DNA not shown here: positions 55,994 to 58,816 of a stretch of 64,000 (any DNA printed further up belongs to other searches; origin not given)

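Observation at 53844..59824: Six-gene minus-strand cluster: two membrane proteins, an 838-aa secreted/anchored protein of unknown fold, a TPR-triple-zinc-ribbon protein and a zinc-ribbon membrane protein with duplicated domain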

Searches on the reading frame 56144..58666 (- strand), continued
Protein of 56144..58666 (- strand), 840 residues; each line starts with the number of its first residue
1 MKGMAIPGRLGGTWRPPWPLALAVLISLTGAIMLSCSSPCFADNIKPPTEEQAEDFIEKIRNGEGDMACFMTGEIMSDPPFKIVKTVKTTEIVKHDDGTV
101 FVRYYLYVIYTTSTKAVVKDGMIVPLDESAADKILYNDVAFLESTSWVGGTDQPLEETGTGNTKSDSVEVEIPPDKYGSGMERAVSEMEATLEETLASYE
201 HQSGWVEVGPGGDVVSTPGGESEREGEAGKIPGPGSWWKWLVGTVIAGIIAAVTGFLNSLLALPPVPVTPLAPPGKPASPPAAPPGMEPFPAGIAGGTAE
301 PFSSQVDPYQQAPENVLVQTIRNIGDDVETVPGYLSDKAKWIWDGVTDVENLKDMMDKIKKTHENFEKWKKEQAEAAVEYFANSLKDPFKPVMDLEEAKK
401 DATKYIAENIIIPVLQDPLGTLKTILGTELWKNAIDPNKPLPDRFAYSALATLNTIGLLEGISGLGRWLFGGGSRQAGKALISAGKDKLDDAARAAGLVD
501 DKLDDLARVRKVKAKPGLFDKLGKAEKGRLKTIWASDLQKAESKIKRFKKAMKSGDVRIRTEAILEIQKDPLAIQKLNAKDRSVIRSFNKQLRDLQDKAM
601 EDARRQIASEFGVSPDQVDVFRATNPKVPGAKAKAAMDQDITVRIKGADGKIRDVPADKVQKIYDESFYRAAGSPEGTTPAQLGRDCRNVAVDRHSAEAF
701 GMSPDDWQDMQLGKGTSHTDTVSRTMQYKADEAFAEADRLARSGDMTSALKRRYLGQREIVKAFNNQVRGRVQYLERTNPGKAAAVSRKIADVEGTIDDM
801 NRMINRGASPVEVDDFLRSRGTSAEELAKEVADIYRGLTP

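Call 65: list_cluster_members(proteins=[P0033, P0045, P0039, P0055, P0121, P0054, P0125, P0141, P0071, P0031])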
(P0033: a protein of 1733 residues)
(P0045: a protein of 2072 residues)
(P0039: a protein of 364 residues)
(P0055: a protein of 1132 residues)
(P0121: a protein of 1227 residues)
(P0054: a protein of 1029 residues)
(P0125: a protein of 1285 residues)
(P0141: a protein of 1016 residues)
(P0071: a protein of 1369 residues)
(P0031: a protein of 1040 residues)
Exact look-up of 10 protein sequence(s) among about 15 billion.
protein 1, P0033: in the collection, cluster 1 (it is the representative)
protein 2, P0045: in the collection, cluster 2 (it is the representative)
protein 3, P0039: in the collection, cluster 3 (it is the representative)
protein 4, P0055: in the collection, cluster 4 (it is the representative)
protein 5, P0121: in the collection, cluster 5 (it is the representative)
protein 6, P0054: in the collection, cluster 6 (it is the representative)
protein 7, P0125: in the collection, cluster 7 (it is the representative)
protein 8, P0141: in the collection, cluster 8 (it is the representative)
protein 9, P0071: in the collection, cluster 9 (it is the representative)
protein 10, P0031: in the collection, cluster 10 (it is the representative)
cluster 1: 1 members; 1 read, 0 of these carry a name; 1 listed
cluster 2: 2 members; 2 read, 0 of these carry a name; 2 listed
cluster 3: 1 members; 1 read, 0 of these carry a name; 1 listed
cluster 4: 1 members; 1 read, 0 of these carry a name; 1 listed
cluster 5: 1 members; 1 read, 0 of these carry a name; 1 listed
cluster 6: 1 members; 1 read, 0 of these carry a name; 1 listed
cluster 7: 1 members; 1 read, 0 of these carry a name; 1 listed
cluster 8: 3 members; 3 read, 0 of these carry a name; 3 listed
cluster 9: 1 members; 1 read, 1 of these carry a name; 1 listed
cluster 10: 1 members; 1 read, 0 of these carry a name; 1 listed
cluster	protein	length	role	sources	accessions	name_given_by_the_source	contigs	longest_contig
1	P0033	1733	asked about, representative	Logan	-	-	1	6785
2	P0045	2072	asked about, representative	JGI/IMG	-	-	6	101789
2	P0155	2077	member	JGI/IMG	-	-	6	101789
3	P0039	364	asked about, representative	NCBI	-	-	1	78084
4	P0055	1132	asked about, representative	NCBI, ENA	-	-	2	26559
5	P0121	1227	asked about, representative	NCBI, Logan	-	-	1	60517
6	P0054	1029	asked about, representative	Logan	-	-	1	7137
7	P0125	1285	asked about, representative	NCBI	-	-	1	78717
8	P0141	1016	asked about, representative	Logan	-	-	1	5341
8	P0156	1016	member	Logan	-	-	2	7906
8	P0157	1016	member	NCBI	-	-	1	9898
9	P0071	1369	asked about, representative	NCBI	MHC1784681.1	MAG: hypothetical protein AB9891_18345 [Anaerolineaceae bacterium]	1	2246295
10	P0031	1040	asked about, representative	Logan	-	-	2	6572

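Call 66: find_encoding_contigs(protein=P0045, flank=6000, max_places=1)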
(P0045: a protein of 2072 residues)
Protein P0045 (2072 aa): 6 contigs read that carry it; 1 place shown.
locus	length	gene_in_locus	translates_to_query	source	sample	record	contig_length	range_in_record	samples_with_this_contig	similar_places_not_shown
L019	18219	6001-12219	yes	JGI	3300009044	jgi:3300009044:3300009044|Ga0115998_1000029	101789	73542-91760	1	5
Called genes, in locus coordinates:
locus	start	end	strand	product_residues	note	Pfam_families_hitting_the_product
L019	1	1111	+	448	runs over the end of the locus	PF02550:AcetylCoA_hydro, PF13336:AcetylCoA_hyd_C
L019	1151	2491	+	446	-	PF02550:AcetylCoA_hydro, PF13336:AcetylCoA_hyd_C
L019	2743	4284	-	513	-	-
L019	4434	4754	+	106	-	-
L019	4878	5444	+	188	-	-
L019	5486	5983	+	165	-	-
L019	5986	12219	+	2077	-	-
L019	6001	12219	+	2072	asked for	-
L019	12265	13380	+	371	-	PF13240:Zn_Ribbon_1 (weak)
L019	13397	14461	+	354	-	-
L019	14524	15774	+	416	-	-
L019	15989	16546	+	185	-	PF04011:LemA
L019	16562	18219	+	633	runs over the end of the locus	PF09972:DUF2207, PF20990:DUF2207_C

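Call 67: find_encoding_contigs(protein=P0055, flank=6000, max_places=1)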
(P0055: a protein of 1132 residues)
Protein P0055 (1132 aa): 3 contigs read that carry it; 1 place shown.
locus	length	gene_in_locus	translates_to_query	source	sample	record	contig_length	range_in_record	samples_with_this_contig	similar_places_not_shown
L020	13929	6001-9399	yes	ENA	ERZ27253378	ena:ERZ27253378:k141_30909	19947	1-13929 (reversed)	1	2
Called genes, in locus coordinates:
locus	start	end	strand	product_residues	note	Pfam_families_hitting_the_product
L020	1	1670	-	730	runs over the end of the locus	PF02706:Wzz, PF13807:GNVR, PF01656:CbiA, PF10609:ParA, PF13614:AAA_31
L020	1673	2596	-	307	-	PF02563:Poly_export, PF22461:SLBB_2, PF10531:SLBB, PF22461:SLBB_2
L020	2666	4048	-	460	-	-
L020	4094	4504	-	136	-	-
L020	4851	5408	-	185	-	-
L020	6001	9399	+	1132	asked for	PF13248:Zn_ribbon_3 (faint)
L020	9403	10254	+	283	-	PF14559:TPR_19 (faint), PF12773:DZR, PF13240:Zn_Ribbon_1 (faint)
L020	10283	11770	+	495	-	-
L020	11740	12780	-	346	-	-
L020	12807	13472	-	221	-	-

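Call 69: predict_structure(alignment_id=A3)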
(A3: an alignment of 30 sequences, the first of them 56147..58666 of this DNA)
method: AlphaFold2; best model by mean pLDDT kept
length: 840 residues; sequences in the alignment: 30
mean_pLDDT: 68.1   pTM: 0.47
mean pLDDT of the five models: 68.1, 66.1, 65.0, 64.6, 63.9
residues with pLDDT >= 90: 247; 70-90: 181; 50-70: 150; < 50: 262
segments of 3 or more residues with pLDDT < 50: 1-17, 38-40, 67-77, 121-124, 126-179, 217-234, 257-349, 413-415, 459-486, 499-510
pLDDT, mean of each block of 10 residues (from residue 1): 38 49 80 61 81 85 60 47 85 85 85 58 45 32 33 33 33 45 71 79 89 66 33 51 55 50 37 37 40 31 35 40 38 35 39 56 66 67 58 55 52 50 59 77 66 56 39 39 46 51 45 65 92 97 97 95 96 94 94 95 97 95 69 81 90 92 98 95 94 75 77 85 91 94 95 96 92 90 83 93 96 95 94 88
secondary structure, 60 per line:
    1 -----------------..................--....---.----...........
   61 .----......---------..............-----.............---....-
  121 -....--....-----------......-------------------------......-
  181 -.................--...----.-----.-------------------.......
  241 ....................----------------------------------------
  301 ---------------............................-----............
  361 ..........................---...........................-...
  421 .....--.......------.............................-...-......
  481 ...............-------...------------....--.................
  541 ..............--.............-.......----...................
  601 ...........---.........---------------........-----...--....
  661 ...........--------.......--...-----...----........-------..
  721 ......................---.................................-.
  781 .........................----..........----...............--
elements in order (helices of 4 or more, strands of 3 or more residues): H18-35 H38-41 H50-61 H66-71 E81-94 E100-112 E116-119 E122-125 H128-131 E143-148 H174-179 H182-198 E201-203 H234-260 H316-343 H349-386 H390-416 H418-425 H428-434 H441-469 H475-495 H518-521 H524-554 H557-569 H571-577 H582-611 E618-623 E639-646 E652-654 H657-671 H680-686 E689-691 H704-711 H719-742 H746-778 H780-805 H810-819 H824-838

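Call 71: find_encoding_contigs(protein=P0071, flank=7000, max_places=1)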
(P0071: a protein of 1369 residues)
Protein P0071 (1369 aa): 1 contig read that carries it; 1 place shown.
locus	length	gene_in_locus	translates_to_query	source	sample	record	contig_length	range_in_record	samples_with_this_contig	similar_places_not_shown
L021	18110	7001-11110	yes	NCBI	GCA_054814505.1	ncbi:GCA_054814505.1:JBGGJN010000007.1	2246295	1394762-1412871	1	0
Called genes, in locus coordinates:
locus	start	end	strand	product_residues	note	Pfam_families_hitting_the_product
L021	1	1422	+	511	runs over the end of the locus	PF03023:MurJ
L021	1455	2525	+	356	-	-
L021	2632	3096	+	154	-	PF05425:CopD (weak)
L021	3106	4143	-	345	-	PF04055:Radical_SAM, PF18693:TRAM_2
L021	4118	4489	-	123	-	PF00919:UPF0004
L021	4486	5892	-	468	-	PF12844:HTH_19 (faint), PF13413:HTH_25, PF13560:HTH_31 (faint), PF13413:HTH_25, PF13464:RodZ_C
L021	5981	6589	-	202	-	PF01281:Ribosomal_L9_N, PF03948:Ribosomal_L9_C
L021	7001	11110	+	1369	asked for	-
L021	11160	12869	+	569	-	PF12773:DZR (faint), PF13248:Zn_ribbon_3 (faint), PF13240:Zn_Ribbon_1 (weak), PF13458:Peripla_BP_6, PF01094:ANF_receptor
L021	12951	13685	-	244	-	-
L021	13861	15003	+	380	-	PF00665:rve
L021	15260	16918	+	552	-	PF01642:MM_CoA_mutase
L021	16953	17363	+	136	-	PF00903:Glyoxalase, PF13468:Glyoxalase_3, PF13669:Glyoxalase_4, PF18029:Glyoxalase_6 (weak)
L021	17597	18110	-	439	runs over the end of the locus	PF11700:ATG22, PF13347:MFS_2 (faint), PF07690:MFS_1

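Call 72: find_encoding_contigs(protein=P0039, flank=7000, max_places=1)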
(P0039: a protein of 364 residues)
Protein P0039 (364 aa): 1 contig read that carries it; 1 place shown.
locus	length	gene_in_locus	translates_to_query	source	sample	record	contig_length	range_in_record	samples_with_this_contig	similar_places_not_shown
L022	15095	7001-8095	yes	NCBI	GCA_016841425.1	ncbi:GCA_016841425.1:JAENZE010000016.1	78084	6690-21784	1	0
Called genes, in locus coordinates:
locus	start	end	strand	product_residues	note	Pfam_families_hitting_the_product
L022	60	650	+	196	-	-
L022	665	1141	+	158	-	-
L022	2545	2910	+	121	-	-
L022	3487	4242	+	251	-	-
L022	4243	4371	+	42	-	-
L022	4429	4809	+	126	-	-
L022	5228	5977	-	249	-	-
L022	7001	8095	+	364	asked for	-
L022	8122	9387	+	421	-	PF13240:Zn_Ribbon_1 (weak)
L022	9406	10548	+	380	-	PF13240:Zn_Ribbon_1 (faint)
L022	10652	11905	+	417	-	-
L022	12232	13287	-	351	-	PF00534:Glycos_transf_1, PF13692:Glyco_trans_1_4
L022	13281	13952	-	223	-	PF02585:PIG-L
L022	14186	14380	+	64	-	PF01381:HTH_3, PF12844:HTH_19 (weak), PF13560:HTH_31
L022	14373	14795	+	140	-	PF20563:DUF6773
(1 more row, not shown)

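Call 73: find_encoding_contigs(protein=P0125, flank=7000, max_places=1)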
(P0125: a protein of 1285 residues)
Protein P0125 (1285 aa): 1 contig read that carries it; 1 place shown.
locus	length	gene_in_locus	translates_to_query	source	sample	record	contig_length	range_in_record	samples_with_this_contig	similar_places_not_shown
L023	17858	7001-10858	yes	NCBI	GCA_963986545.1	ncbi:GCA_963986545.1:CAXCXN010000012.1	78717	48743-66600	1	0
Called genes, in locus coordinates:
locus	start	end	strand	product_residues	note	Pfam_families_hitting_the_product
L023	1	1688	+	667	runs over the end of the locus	PF09334:tRNA-synt_1g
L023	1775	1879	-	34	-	-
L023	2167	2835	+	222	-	PF13411:MerR_1 (weak)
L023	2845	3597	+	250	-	PF05977:MFS_3, PF07690:MFS_1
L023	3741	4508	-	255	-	PF12728:HTH_17 (weak), PF05685:Uma2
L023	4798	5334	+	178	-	-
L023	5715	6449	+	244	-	PF13181:TPR_8 (faint), PF07719:TPR_2 (faint), PF13428:TPR_14 (faint), PF13431:TPR_17 (faint), PF14561:TPR_20 (faint), PF13432:TPR_16 (weak), PF14559:TPR_19 (weak)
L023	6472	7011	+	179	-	-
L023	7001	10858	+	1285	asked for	PF00023:Ank (faint), PF12796:Ank_2 (faint)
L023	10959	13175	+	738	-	-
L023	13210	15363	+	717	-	-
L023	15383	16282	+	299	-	PF00023:Ank (faint), PF12796:Ank_2, PF13637:Ank_4 (faint), PF13857:Ank_5 (faint), PF13606:Ank_3 (faint)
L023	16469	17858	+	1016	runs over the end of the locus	PF00023:Ank (faint), PF13606:Ank_3 (faint), PF13857:Ank_5 (faint), PF24521:Ank_KRIT1 (faint), PF12796:Ank_2, PF13637:Ank_4 (weak), PF13180:PDZ_2 (weak)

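Call 80: find_encoding_contigs(protein=P0121, flank=6000, max_places=1)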
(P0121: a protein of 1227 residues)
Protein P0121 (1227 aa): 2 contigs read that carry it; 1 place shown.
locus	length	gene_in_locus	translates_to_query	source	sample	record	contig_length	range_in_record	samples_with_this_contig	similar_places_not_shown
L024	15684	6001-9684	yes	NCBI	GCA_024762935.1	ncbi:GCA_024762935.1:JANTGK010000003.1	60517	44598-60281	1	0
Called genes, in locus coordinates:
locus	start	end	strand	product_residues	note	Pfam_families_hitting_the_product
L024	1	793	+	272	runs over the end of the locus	PF03883:H2O2_YaaD, PF21818:DUF6884 (weak)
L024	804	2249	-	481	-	PF00437:T2SSE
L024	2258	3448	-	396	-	PF00437:T2SSE, PF13401:AAA_22 (faint)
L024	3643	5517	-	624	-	PF00009:GTP_EFTU, PF01926:MMR_HSR1 (weak), PF22042:EF-G_D2, PF03144:GTP_EFTU_D2, PF00679:EFG_C, PF21018:BipA_C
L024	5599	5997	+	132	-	PF12773:DZR (weak), PF13240:Zn_Ribbon_1, PF13248:Zn_ribbon_3 (weak)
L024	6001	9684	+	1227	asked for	PF13240:Zn_Ribbon_1 (weak)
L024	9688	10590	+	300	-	PF13428:TPR_14 (faint), PF14559:TPR_19 (faint), PF17032:Zn_ribbon_15 (faint), PF12773:DZR, PF13240:Zn_Ribbon_1, PF13248:Zn_ribbon_3 (weak)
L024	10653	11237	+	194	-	-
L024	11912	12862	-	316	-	-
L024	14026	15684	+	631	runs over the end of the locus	?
